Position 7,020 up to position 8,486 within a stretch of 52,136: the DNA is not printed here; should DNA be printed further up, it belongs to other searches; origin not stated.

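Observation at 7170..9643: Lower-GC three-gene island beside the integrase: PD-(D/E)xK nuclease-like + Hanks-type Ser/Thr kinase + unknown 388-aa protein (candidate defence/exclusion module)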

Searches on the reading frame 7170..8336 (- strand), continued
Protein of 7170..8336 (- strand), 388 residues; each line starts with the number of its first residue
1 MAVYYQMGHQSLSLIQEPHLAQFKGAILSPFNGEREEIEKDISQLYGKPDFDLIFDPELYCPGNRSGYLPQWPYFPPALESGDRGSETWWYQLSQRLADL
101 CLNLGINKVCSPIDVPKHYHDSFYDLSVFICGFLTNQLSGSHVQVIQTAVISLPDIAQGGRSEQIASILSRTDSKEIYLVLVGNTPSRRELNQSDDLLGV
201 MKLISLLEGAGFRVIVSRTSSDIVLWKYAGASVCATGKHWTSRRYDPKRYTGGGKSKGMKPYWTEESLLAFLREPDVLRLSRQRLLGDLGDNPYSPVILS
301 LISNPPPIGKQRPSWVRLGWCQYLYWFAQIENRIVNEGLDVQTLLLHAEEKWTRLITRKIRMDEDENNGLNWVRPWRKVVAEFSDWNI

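Call 36: find_related_loci(query=A1, collection=genome_contigs, flank=10000)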
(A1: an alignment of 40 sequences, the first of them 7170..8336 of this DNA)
Query A1 (388 aa) in genome_contigs; peptide patterns used: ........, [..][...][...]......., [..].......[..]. (x = any residue, [..] = any of these).
241 stretches matched a pattern; 117 encode a relative of the query (tblastn E <= 1e-3); the best 80 are kept; 80 distinct loci.
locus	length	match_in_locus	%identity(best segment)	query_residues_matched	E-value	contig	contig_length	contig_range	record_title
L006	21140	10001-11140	45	1-383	1e-99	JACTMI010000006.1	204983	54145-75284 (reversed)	MAG: Acidobacteria bacterium isolate BJ1 scaffold_235, whole genome shotgun sequence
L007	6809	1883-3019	41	1-384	3e-98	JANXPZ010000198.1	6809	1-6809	MAG: Candidatus Eisenbacteria bacterium isolate GL140_4_concoct_147_sub GL140_4_k141_1012682, whole genome shotgun seque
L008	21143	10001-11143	42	1-383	2e-97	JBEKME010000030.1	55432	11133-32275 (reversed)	MAG: Terriglobia bacterium isolate SPRUCE 387 SPRUCE_387_30, whole genome shotgun sequence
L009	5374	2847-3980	40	1-385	5e-97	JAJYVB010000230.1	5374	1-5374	MAG: Deltaproteobacteria bacterium isolate FK1.bin62 NODE_18144_length_5374_cov_1.475700, whole genome shotgun sequence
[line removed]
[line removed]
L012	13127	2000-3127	41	1-382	5e-94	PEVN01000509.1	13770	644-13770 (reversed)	MAG: Armatimonadetes bacterium CG06_land_8_20_14_3_00_66_21 CG06_land_8_20_14_3.00_150_scaffold_4719_c, whole genome sho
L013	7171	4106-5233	41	1-382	1e-93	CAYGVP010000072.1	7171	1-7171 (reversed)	MAG TPA_asm: uncultured Dehalococcoidaceae bacterium isolate ERP119294_co1_343 genome assembly, contig: NODE_15303_lengt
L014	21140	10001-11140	41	1-383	2e-93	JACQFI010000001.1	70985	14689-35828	MAG: Planctomycetota bacterium isolate NC_groundwater_1043_Pr1_S-0.65um_64_14 Montesol18_Sp65_coassembly_scaffold_68597,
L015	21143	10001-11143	41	1-387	2e-93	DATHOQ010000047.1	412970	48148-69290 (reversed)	MAG TPA_asm: Terriglobales bacterium isolate SMAG_U12688 k141_4164633, whole genome shotgun sequence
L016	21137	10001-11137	44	3-385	5e-93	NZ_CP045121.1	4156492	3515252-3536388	Rubrobacter marinus strain SCSIO 52915 chromosome, complete genome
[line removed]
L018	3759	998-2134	43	1-384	9e-94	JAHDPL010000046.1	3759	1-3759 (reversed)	MAG: Sporomusaceae bacterium isolate SM1-B11.1 k141_22277, whole genome shotgun sequence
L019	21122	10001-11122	42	1-383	4e-92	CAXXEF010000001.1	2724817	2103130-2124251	MAG: uncultured Sporobacter sp. isolate 4b14805b-64d4-423f-aa7f-1f340707d805 genome assembly, contig: contig_1, whole ge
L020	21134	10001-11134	40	1-384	7e-92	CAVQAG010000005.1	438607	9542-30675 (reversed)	MAG: uncultured delta proteobacterium isolate MFD09286.bin.2.82 genome assembly, contig: contig_29138, whole genome shot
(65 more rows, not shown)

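Call 42: search_protein_representatives(alignment_id=A1)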
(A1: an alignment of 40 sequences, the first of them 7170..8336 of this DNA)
Query: 40 sequences, 382 profile positions. Proteins with E-value up to 0.001 (for the whole library): 860; up to 1e-10: 499; up to 1e-30: 129. The best 150 are listed.
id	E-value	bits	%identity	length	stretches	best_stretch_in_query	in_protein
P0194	3.1e-159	546.3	-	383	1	1-378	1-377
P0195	1.4e-154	531.0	-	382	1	1-380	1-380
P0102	2.8e-148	510.3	-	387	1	1-381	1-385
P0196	1.3e-145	501.5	-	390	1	1-380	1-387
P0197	7.6e-145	499.0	-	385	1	1-377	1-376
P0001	1.1e-142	491.8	-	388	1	1-381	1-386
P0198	1.8e-141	487.9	-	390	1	1-380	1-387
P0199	2.1e-138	477.8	-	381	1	1-379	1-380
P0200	6.5e-138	476.1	-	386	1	1-380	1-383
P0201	3.5e-137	473.7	-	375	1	1-379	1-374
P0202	4.0e-137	473.6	-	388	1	1-378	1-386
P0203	2.7e-136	470.8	-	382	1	1-379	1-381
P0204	1.7e-135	468.2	-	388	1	1-381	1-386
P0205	3.2e-134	464.0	-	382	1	1-376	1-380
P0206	3.4e-134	463.9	-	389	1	1-380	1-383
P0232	6.5e-117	407.0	-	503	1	1-379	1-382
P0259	4.3e-72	259.5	-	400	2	7-305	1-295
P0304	2.0e-36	142.1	-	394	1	3-380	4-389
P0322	2.2e-30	122.2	-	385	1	1-379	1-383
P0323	2.6e-30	121.9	-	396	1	1-379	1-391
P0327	5.1e-29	117.7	-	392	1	4-380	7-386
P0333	1.8e-28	115.9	-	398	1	1-380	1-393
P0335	5.4e-28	114.3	-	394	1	1-380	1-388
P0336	7.2e-28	113.9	-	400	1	5-350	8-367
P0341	4.2e-27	111.4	-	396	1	1-380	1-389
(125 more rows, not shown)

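Call 43: search_protein_families(library=pfam, proteins=[P0304, P0322, P0323, P0327, P0333, P0335, P0336, P0341, P0232, P0259], max_evalue=0.1)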
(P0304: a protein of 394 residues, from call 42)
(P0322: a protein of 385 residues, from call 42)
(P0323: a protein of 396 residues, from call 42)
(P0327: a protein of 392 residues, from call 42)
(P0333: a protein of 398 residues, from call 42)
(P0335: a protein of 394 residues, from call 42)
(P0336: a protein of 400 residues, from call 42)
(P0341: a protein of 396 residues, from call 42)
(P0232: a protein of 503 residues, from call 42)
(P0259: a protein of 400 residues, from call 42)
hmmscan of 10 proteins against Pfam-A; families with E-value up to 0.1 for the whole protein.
P0304 (394 aa): 0 families

P0322 (385 aa): 0 families

P0323 (396 aa): 1 family
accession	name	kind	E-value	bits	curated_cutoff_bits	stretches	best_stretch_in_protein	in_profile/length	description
PF20780.2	TssR_M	-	0.0023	18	25.7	1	139-175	49-82/86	TssR second domain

P0327 (392 aa): 1 family
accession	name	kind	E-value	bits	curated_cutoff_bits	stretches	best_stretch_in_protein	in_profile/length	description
PF04913.17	Baculo_Y142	-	0.012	14.8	25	1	71-190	164-280/440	Baculovirus Y142 protein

P0333 (398 aa): 0 families

P0335 (394 aa): 0 families

P0336 (400 aa): 0 families

P0341 (396 aa): 0 families

P0232 (503 aa): 0 families

P0259 (400 aa): 0 families

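Call 44: find_encoding_contigs(protein=P0304, flank=6000, max_places=3)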
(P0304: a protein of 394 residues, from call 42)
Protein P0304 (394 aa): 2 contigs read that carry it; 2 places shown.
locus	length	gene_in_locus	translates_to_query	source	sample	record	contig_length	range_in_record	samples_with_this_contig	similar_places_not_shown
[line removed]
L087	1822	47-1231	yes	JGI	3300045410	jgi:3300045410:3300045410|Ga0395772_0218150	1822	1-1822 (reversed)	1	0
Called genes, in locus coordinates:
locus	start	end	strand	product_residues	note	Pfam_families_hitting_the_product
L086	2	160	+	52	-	?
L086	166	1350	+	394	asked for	-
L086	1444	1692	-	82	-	-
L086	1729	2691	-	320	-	PF08240:ADH_N, PF00107:ADH_zinc_N, PF13602:ADH_zinc_N_2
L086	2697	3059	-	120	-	PF00190:Cupin_1 (weak), PF01050:MannoseP_isomer, PF02311:AraC_binding, PF07883:Cupin_2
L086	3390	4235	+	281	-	-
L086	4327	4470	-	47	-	?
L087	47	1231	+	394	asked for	-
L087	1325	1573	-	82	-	-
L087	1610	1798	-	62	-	PF13602:ADH_zinc_N_2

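Call 45: find_encoding_contigs(protein=P0322, flank=6000, max_places=3)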
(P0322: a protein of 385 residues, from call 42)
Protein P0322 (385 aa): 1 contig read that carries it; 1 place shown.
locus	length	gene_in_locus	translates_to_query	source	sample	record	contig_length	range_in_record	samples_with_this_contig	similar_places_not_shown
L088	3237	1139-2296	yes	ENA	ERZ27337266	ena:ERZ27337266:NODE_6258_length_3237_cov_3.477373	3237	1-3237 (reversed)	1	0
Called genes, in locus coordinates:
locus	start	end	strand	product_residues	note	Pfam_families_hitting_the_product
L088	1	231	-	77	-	?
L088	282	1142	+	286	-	PF00069:Pkinase, PF07714:PK_Tyr_Ser-Thr, PF03109:ABC1 (weak)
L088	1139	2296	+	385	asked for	-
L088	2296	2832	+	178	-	-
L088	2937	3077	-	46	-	-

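Call 46: find_encoding_contigs(protein=P0333, flank=6000, max_places=3)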
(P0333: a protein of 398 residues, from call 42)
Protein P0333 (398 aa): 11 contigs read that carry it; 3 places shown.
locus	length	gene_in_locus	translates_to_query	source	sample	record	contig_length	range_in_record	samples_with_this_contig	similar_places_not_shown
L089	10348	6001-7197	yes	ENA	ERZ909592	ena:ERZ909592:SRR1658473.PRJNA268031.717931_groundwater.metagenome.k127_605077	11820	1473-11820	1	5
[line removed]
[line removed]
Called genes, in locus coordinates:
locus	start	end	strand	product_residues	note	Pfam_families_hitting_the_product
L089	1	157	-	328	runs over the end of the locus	PF01551:Peptidase_M23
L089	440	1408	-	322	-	PF14020:DUF4236, PF13432:TPR_16 (faint), PF24575:TPR_Slam (faint), PF00515:TPR_1 (faint), PF07719:TPR_2 (faint), PF13174:TPR_6 (faint), PF13181:TPR_8 (faint), PF12895:ANAPC3, +6 more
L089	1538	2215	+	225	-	PF00092:VWA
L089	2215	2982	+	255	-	PF13672:PP2C_2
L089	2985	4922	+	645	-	PF00069:Pkinase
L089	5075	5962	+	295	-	PF00069:Pkinase, PF07714:PK_Tyr_Ser-Thr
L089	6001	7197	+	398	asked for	-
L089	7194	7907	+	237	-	-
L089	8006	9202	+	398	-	PF05977:MFS_3, PF07690:MFS_1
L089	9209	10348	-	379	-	?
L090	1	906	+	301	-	?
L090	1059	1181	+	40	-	-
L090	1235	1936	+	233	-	PF00069:Pkinase, PF07714:PK_Tyr_Ser-Thr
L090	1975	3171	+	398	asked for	-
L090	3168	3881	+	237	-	-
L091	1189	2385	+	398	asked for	-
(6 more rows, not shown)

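Call 47: find_encoding_contigs(protein=P0336, flank=6000, max_places=3)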
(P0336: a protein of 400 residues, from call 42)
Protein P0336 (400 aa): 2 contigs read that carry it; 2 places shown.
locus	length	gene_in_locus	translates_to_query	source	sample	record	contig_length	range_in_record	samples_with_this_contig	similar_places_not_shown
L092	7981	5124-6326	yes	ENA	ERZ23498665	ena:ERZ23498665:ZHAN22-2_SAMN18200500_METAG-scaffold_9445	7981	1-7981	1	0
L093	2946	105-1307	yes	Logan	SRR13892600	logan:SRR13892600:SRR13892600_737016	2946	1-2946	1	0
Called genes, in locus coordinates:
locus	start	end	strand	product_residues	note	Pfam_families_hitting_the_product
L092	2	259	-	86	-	?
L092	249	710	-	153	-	PF03444:WHD_HrcA (faint)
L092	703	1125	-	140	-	-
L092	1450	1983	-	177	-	-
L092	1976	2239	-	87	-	PF01199:Ribosomal_L34e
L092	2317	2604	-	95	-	-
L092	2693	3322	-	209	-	-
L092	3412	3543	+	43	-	-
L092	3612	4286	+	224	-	-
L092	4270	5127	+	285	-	PF00069:Pkinase, PF07714:PK_Tyr_Ser-Thr, PF03109:ABC1 (weak)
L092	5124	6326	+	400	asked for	-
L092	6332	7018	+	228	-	PF00149:Metallophos, PF12850:Metallophos_2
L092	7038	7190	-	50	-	-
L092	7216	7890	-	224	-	-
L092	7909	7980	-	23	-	?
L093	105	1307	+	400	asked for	-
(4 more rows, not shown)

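Call 48: search_protein_families(library=pfam, proteins=[L088:2296-2832:+, L089:7194-7907:+, L092:3612-4286:+, L092:6332-7018:+, L092:7216-7890:-, L089:9209-10348:-], max_evalue=0.5)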
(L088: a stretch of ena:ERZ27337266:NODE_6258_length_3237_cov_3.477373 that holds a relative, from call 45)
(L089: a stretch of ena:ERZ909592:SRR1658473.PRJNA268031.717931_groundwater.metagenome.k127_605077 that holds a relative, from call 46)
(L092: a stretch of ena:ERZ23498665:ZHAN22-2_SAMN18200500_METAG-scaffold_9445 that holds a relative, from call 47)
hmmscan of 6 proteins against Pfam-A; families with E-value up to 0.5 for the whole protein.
L088:2296-2832:+ (178 aa): 0 families

L089:7194-7907:+ (237 aa): 2 families
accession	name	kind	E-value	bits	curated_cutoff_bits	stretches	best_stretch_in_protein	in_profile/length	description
PF13545.12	HTH_Crp_2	-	0.0042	17.5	27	1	92-126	22-56/70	Crp-like helix-turn-helix domain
PF02002.24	TFIIE_alpha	-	0.058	13.7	22.9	1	71-127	6-62/105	TFIIE alpha subunit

L092:3612-4286:+ (224 aa): 2 families
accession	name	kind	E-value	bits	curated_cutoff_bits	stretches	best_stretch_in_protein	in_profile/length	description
PF10557.15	Cullin_Nedd8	-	0.045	14.3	36.9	1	82-110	34-62/63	Cullin protein neddylation domain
PF19512.4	DUF6046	-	0.12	12.7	27.4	0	29-88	36-94/122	Domain of unknown function (DUF6046)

L092:6332-7018:+ (228 aa): 3 families
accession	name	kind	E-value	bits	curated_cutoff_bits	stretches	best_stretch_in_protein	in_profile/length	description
PF12850.12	Metallophos_2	-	5e-28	98.5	27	1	1-188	1-149/154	Calcineurin-like phosphoesterase superfamily domain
PF00149.33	Metallophos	-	3e-13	51.1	21.5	1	1-141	1-142/191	Calcineurin-like phosphoesterase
PF14582.11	Metallophos_3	-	0.014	15.2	28.2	1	103-174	165-239/259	Metallophosphoesterase, calcineurin superfamily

L092:7216-7890:- (224 aa): 3 families
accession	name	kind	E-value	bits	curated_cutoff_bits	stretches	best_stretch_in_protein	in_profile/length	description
PF07015.17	VirC1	-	0.034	13.9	24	1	106-152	68-114/231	VirC1 protein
PF18824.6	LPD11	-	0.046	14.2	27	1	53-82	2-31/69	Large polyvalent protein-associated domain 11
PF01202.28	SKI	-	0.21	12.1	22.1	1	77-140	92-158/159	Shikimate kinase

L089:9209-10348:- (379 aa): 5 families
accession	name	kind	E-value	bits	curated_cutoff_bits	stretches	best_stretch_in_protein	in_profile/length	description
PF21018.2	BipA_C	-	1e-44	151.3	23.8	1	268-374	1-107/110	TypA/BipA C-terminal domain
PF00679.30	EFG_C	-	2.8e-20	72.6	27.9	1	182-266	3-88/89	Elongation factor G C-terminus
PF03144.31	GTP_EFTU_D2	-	1.5e-09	38.6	30.3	1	4-73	1-72/73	Elongation factor Tu domain 2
PF22042.2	EF-G_D2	-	3.2e-06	27.6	27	1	3-75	15-83/84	Elongation factor G domain 2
PF14492.12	EFG_III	-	2.6e-05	24.6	27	1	114-167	19-73/75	Elongation Factor G, domain III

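Call 55: search_protein_families(library=pfam, alignment_id=A3, max_evalue=0.00001)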
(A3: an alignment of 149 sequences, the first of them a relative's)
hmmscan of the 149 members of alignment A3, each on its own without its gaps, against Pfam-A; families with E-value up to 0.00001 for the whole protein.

A. member 1, L001:5385-6353:- (322 aa): 2 families
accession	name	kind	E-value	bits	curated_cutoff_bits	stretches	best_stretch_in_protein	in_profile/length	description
PF01844.29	HNH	-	8.6e-11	42.3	21.4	1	260-308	1-45/47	HNH endonuclease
PF14279.12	HNH_5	-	7.2e-09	35.9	27.5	1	274-311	10-47/56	HNH endonuclease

B. families by the number of members that match (of 149 scanned): 124 families (the first 25 are shown)
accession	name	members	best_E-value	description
PF00589.27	Phage_integrase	6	3.6e-42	Phage integrase family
PF13183.11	Fer4_8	3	1.1e-09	4Fe-4S dicluster domain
PF00005.33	ABC_tran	2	1.7e-50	ABC transporter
PF13495.12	Phage_int_SAM_4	2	6.1e-22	Phage integrase, N-terminal SAM-like domain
PF02899.23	Phage_int_SAM_1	2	4.6e-14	Phage integrase, N-terminal SAM-like domain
PF13237.11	Fer4_10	2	5.2e-09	4Fe-4S dicluster domain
PF00037.32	Fer4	2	3e-08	4Fe-4S binding domain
PF07669.17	Eco57I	2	1.6e-07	Eco57I restriction-modification methylase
PF13187.11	Fer4_9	2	5.4e-07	4Fe-4S dicluster domain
PF03320.18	FBPase_glpX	1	3.3e-130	Bacterial fructose-1,6-bisphosphatase, glpX-encoded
PF18135.7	Type_ISP_C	1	1.4e-112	Type ISP C-terminal specificity domain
PF05711.17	TylF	1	1.9e-99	Macrocin-O-methyltransferase (TylF)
PF13561.12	adh_short_C2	1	5.4e-93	Enoyl-(Acyl carrier protein) reductase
PF02570.20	CbiC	1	2.5e-80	Precorrin-8X methylmutase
PF00208.27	ELFV_dehydrog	1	1.6e-77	Glutamate/Leucine/Phenylalanine/Valine dehydrogenase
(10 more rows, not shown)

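Call 56: search_protein_families(library=padloc, alignment_id=A3, max_evalue=1e-10)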
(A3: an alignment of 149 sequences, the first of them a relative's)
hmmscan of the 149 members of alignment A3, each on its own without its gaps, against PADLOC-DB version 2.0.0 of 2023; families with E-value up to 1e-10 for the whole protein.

A. member 1, L001:5385-6353:- (322 aa): 0 families

B. families by the number of members that match (of 149 scanned): 92 families (the first 25 are shown)
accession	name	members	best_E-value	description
PDLC04134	mad2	3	1.5e-56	mads_2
PDLC04135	mad3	2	3.4e-53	mads_3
PDLC03597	REase_MTase_IIG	1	0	Type IIG restriction enzyme-methyltransferase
PDLC03051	REase_MTase_I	1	0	Type I restriction enzyme-methyltransferase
PDLC03627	REase_MTase_IIG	1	4.9e-262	Type IIG restriction enzyme-methyltransferase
PDLC03026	MTase_I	1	2.2e-196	Type I methyltransferase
PDLC03644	MTase_III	1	7.8e-148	Type III methyltransferase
PDLC03599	REase_MTase_IIG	1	5e-129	Type IIG restriction enzyme-methyltransferase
PDLC03621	REase_MTase_IIG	1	8e-110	Type IIG restriction enzyme-methyltransferase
PDLC03598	REase_MTase_IIG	1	3e-101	Type IIG restriction enzyme-methyltransferase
PDLC03640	MTase_III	1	9.8e-89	Type III methyltransferase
PDLC02373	dCTPase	1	1.9e-88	-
PDLC03021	MTase_I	1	1.2e-86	Type I methyltransferase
PDLC02283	AbiEi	1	6.6e-84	AbiEi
PDLC02265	AbiEi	1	3.4e-78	AbiEi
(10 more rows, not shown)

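Call 58: search_dna_similar(query=window:7170-8336:-, collection=phages, mode=protein, max_evalue=0.001)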
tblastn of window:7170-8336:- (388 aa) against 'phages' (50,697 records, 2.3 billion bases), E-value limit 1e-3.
No match.

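Call 59: search_dna_similar(query=window:7170-8336:-, collection=plasmids, mode=protein, max_evalue=0.001)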
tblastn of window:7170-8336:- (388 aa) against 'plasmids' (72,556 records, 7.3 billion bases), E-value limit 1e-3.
Records with a match: 2; places in all: 2; records where one place covers at least 80% of the query: 2.
Best place of each record, by identity: <60% 2.
By first word of the organism name: Polaromonas 1; Natribaculum 1.
By predicted mobility (MOB-suite, as given by PLSDB): non-mobilizable 2.
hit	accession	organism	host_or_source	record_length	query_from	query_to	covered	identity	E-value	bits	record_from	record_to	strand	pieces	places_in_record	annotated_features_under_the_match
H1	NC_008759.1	Polaromonas naphthalenivorans CJ2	-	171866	1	382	98%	32.6%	5e-57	208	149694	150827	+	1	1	hypothetical protein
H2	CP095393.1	Natribaculum breve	cell culture,saline soil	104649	6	321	81%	22.6%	4e-5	54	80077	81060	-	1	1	none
